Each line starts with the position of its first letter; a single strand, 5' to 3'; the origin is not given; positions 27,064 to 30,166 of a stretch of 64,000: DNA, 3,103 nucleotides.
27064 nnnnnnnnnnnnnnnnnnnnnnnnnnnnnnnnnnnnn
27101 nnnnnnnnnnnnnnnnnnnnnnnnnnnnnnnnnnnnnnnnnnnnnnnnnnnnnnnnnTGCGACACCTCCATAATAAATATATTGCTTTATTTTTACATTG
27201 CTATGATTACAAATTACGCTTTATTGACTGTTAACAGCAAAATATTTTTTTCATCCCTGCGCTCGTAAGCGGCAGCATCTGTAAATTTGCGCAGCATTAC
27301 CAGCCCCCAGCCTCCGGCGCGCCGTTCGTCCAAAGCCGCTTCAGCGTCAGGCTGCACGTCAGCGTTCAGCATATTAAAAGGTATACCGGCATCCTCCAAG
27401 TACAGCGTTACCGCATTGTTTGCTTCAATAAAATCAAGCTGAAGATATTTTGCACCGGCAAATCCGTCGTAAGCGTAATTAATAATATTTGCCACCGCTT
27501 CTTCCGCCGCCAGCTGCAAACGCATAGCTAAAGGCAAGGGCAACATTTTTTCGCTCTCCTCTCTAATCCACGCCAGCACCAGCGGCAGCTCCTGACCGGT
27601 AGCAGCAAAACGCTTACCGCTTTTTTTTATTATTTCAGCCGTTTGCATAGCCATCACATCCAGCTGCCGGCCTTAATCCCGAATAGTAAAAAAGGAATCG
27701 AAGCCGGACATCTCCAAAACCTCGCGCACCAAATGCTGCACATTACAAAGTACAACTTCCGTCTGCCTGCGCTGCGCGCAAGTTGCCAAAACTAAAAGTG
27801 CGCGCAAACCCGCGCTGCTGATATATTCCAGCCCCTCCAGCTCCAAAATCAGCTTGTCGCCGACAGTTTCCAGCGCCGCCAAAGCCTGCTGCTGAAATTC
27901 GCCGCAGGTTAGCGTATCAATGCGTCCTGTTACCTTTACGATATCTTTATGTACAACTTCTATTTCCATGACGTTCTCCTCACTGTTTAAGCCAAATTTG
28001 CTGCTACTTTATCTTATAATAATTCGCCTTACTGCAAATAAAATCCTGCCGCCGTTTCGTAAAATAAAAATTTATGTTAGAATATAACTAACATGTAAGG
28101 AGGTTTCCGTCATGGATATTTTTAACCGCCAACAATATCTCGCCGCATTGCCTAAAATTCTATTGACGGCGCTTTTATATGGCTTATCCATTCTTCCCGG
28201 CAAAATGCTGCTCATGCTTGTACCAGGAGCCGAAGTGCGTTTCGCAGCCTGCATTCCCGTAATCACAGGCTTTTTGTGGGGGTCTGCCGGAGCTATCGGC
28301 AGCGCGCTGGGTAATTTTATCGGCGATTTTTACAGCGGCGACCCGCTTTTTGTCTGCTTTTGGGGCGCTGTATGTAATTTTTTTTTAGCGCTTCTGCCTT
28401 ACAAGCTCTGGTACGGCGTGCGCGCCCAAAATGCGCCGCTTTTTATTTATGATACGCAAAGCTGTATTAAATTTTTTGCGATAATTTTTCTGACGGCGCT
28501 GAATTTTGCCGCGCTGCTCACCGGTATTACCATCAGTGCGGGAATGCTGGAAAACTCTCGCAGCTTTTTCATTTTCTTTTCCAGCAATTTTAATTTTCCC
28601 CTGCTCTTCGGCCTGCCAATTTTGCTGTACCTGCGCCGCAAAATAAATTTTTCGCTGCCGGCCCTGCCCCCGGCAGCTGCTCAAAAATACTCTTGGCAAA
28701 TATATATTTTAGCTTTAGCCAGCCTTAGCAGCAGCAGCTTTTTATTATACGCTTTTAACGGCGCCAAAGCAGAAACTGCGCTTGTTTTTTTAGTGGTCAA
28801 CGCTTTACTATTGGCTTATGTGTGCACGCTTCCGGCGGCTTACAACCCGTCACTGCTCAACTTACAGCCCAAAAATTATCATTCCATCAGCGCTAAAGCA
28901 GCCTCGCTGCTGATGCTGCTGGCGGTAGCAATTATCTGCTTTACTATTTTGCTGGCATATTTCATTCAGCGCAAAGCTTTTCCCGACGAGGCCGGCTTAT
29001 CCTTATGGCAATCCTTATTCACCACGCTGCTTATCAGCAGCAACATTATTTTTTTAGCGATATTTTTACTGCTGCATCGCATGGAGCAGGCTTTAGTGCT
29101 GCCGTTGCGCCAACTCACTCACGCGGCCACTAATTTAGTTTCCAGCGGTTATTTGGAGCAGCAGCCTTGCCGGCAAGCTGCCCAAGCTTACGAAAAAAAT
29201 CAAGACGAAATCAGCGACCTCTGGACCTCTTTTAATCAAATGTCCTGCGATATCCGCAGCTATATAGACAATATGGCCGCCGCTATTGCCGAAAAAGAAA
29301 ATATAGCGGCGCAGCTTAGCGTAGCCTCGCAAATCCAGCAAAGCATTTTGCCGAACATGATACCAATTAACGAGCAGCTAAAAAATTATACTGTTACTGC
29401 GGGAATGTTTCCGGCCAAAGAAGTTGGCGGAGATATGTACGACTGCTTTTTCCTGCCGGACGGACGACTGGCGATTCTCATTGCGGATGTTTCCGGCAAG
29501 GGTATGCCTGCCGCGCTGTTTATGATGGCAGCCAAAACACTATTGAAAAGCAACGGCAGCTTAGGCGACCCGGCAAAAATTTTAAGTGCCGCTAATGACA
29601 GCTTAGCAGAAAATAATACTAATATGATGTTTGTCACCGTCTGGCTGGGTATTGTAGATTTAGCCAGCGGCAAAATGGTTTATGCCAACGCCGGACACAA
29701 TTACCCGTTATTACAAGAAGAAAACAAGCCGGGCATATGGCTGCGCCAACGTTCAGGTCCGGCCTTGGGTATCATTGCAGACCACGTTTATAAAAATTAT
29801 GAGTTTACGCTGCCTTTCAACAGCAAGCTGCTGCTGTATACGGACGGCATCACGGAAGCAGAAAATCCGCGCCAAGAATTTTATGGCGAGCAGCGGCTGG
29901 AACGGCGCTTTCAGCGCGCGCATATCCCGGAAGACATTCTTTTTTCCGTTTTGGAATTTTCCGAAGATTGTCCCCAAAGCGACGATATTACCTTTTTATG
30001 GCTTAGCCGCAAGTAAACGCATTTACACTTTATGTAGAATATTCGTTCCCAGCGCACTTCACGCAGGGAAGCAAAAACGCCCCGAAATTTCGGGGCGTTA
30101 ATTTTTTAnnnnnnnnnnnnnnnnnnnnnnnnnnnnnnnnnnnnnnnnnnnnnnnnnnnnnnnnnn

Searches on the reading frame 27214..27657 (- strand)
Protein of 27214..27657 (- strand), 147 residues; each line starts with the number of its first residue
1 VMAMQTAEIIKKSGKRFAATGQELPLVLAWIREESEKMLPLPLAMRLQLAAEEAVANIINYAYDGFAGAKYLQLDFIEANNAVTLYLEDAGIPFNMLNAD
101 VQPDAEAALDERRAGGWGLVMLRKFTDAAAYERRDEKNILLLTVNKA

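Call 47: search_protein_families(library=pfam, proteins=[window:27214-27657:-], max_evalue=0.001)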
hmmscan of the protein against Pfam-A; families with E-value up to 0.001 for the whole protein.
window:27214-27657:- (147 aa): 1 family
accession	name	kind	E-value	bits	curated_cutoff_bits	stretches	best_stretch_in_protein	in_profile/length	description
PF13581.12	HATPase_c_2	-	6.7e-18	65.3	27.4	1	18-143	2-126/127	Histidine kinase-like ATPase domain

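Call 67: search_protein_families(library=ncbifam, proteins=[window:27214-27657:-], max_evalue=0.01)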
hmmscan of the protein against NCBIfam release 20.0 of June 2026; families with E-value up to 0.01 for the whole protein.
window:27214-27657:- (147 aa): 3 families
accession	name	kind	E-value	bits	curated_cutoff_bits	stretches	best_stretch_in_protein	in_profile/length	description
NF003144.0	PRK04069.1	equivalog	9.6e-06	25.1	145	1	48-130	44-128/161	anti-sigma B factor RsbW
TIGR01925.2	spIIAB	equivalog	0.00046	20.1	135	1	48-130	39-119/137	anti-sigma F factor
TIGR01924.1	rsbW_low_gc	equivalog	0.0022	17.4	155.05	1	47-130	43-128/159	anti-sigma B factor RsbW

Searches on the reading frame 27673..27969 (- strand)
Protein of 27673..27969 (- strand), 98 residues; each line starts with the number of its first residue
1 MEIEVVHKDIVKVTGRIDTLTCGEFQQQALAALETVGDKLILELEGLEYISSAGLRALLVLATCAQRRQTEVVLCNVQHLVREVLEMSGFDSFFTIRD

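Call 47: search_protein_families(library=pfam, proteins=[window:27673-27969:-], max_evalue=0.001)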
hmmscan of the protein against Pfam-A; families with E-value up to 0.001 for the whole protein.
window:27673-27969:- (98 aa): 2 families
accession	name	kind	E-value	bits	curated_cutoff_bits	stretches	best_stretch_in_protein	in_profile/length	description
PF01740.26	STAS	-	3.8e-17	62.4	22.6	1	9-97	10-100/106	STAS domain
PF13466.11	STAS_2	-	7.2e-13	49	29.2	1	11-91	1-80/80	STAS domain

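Call 67: search_protein_families(library=ncbifam, proteins=[window:27673-27969:-], max_evalue=0.01)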
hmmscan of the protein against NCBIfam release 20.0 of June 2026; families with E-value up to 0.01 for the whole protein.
window:27673-27969:- (98 aa): 3 families
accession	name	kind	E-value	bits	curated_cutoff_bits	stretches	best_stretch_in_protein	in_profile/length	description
TIGR00377.1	ant_ant_sig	superfamily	2.2e-18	66.1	53.45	1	8-98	12-104/108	anti-sigma factor antagonist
TIGR02886.1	spore_II_AA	equivalog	4e-10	39.6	114.75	1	3-92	3-94/106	anti-sigma F factor antagonist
NF033618.0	mlaB_1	equivalog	0.0024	18.3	90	1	9-85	10-83/94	lipid asymmetry maintenance protein MlaB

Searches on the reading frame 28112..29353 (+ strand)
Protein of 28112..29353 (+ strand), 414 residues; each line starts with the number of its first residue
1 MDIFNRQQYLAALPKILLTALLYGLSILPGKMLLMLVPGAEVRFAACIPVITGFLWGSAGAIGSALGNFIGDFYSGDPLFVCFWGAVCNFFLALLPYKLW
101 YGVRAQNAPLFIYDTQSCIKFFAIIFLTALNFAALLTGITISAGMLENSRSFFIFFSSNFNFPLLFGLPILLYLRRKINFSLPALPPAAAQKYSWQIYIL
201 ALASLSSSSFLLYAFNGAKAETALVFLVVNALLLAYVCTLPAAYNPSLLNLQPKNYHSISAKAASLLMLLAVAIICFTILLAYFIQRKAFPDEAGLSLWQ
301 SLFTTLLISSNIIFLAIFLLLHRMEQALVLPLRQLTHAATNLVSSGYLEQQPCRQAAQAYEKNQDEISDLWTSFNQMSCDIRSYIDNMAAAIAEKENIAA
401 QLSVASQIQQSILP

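Call 66: search_protein_families(library=pfam, proteins=[window:28112-29353:+], max_evalue=10)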
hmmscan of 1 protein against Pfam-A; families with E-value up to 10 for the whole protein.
seq(414 aa): 3 families
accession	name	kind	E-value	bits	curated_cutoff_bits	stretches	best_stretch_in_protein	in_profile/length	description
PF00672.30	HAMP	-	0.021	15.6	25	1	327-378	5-48/53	HAMP domain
PF10348.14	DUF2427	-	0.74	10.1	23.8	1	215-283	39-104/105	Domain of unknown function (DUF2427)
PF01848.21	HOK_GEF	-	7.9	6.6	22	1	268-288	2-22/42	Hok/gef family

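Call 70: find_related_loci(query=A6, collection=metagenome_contigs, flank=10000)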
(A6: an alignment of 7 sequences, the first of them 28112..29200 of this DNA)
Query A6 (363 aa) in metagenome_contigs; peptide patterns used: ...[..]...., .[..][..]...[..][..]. (x = any residue, [..] = any of these).
600 stretches matched a pattern (row limit reached: there are more); 5 encode a relative of the query (tblastn E <= 1e-3); 5 distinct loci.
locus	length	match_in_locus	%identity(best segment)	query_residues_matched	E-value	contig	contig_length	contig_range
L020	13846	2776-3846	44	4-354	9e-77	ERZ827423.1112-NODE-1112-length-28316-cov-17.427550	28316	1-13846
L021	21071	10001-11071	44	4-354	2e-76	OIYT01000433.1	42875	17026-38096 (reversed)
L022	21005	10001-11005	49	15-348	6e-72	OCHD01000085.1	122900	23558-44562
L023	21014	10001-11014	42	11-348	3e-66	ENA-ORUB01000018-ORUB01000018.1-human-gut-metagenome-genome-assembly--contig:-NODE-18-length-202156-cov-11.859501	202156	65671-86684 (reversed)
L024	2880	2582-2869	67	15-118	3e-41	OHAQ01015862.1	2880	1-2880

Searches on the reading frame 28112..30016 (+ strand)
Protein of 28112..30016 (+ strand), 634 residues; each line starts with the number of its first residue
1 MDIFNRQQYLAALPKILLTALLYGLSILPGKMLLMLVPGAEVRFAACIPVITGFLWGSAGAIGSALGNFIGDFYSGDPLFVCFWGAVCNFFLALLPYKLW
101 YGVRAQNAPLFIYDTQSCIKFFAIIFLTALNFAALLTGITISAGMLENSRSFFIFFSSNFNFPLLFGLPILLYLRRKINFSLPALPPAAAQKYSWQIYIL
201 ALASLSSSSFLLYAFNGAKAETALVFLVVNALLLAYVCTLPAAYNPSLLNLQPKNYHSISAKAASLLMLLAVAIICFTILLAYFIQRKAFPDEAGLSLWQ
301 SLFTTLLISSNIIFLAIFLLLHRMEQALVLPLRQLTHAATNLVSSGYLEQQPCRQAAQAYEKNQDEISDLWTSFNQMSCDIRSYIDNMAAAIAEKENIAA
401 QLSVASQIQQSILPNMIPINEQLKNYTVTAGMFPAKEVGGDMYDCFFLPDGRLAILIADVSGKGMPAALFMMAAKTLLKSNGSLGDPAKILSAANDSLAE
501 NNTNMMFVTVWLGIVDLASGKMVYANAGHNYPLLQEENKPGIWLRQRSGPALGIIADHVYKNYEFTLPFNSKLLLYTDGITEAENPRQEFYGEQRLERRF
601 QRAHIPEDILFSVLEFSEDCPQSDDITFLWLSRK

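Call 47: search_protein_families(library=pfam, proteins=[window:28112-30016:+], max_evalue=0.001)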
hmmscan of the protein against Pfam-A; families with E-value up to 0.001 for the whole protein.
window:28112-30016:+ (634 aa): 1 family
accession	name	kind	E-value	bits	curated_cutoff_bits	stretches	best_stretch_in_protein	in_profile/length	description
PF07228.17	SpoIIE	-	4.3e-46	157.7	25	1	449-633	1-191/192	Stage II sporulation protein E (SpoIIE)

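Call 67: search_protein_families(library=ncbifam, proteins=[window:28112-30016:+], max_evalue=0.01)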
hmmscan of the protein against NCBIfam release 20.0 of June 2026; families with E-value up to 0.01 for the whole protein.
window:28112-30016:+ (634 aa): 5 families
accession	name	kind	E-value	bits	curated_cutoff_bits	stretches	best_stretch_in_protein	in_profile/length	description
NF038263.1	prot_phos_SiaA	equivalog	4.7e-15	55.2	700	1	307-629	311-653/658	biofilm regulation protein phosphatase SiaA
NF045505.1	RR_RssB_Pseudo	equivalog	8.9e-15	54.6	700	1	405-633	159-391/394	two-component system response regulator RssB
NF008184.0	PRK10935.1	equivalog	8.4e-06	24.7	553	1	302-397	150-238/565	nitrate/nitrite two-component system sensor histidine kinase NarQ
TIGR02865.1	spore_II_E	equivalog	7.6e-05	21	490.8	1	436-536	564-665/764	stage II sporulation protein E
NF053592.1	HK_near_YfiR_like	equivalog_domain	0.00077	19.1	194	1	301-380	145-220/223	sensor histidine kinase, YfiR-like protein-associated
